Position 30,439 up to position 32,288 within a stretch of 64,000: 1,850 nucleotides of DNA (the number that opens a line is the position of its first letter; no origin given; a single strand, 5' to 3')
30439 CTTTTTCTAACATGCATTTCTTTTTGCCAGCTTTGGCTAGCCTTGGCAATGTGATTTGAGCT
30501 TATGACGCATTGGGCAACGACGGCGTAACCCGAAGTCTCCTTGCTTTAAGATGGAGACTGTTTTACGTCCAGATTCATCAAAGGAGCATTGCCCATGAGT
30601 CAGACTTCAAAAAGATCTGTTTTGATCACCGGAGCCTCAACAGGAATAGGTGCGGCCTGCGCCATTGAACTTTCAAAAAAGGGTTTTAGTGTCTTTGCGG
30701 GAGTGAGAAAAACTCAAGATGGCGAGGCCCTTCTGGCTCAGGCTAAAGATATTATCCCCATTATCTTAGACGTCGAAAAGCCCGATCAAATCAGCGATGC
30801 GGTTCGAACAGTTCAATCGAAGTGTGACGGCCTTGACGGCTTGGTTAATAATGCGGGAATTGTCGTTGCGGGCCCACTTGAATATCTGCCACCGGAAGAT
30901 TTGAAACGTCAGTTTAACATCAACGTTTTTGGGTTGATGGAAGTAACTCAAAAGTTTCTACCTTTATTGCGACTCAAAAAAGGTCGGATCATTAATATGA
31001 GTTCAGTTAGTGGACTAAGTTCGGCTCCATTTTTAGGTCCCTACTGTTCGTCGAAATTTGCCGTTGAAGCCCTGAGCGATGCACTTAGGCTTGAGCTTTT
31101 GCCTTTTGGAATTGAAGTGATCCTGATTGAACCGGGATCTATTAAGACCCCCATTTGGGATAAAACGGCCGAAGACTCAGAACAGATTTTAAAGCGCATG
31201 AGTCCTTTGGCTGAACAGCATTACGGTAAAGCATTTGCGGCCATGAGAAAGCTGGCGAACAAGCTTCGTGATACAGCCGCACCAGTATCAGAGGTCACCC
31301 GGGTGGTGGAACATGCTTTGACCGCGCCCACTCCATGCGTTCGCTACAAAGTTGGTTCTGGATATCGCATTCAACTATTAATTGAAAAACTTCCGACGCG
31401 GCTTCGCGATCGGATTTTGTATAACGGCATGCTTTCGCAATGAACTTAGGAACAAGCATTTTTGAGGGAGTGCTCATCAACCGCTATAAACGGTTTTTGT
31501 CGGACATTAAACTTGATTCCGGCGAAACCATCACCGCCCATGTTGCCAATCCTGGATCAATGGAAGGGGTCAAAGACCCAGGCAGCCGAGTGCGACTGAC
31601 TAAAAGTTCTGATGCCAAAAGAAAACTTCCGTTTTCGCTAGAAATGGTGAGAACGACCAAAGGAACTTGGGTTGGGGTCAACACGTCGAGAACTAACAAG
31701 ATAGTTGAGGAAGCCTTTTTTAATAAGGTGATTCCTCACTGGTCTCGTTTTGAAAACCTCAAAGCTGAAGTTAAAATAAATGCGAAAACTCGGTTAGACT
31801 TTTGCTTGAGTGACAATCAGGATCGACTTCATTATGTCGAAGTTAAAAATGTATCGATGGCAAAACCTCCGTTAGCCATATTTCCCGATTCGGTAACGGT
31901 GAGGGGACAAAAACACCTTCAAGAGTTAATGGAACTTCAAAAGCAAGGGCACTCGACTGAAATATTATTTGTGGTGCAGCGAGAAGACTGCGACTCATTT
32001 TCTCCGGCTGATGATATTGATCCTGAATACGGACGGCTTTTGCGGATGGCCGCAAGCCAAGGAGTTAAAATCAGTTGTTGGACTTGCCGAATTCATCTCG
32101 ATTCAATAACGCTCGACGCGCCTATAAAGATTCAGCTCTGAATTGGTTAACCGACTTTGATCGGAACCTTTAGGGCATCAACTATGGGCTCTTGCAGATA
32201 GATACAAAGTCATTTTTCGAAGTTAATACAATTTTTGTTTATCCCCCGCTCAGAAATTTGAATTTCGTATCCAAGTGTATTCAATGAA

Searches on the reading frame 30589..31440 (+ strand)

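Call 66: search_protein_families(library=pfam, proteins=[window:30589-31440:+], max_evalue=0.001)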
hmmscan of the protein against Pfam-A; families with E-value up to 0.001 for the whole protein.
window:30589-31440:+ (284 aa): 4 families
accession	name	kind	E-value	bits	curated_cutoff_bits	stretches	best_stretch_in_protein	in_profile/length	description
PF00106.31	adh_short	-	7.8e-50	169.5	26.6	1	10-196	2-193/195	short chain dehydrogenase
PF13561.12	adh_short_C2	-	1.8e-35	123.1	27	1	15-208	1-201/236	Enoyl-(Acyl carrier protein) reductase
PF08659.16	KR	-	8.5e-10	39.3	22.6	1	11-167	3-164/180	KR domain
PF08643.16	DUF1776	-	2.7e-09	37.3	25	1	20-240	16-259/294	Fungal family of unknown function (DUF1776)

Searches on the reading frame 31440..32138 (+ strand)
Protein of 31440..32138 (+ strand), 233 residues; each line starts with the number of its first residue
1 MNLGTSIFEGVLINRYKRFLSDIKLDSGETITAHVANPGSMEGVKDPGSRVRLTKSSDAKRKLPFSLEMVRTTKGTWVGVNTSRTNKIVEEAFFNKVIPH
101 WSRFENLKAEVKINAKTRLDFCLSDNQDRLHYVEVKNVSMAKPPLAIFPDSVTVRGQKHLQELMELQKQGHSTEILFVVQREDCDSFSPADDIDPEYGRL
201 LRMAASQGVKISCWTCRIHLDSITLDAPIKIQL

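Call 66: search_protein_families(library=pfam, proteins=[window:31440-32138:+], max_evalue=0.001)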
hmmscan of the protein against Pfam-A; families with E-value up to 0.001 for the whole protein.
window:31440-32138:+ (233 aa): 2 families
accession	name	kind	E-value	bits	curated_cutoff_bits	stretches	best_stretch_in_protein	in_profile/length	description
PF03749.19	SfsA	-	1.7e-44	151.5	22.8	1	84-220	2-136/138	Sugar fermentation stimulation protein RE domain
PF17746.7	SfsA_N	-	7.1e-20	71.3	25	1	13-80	1-63/63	SfsA N-terminal OB domain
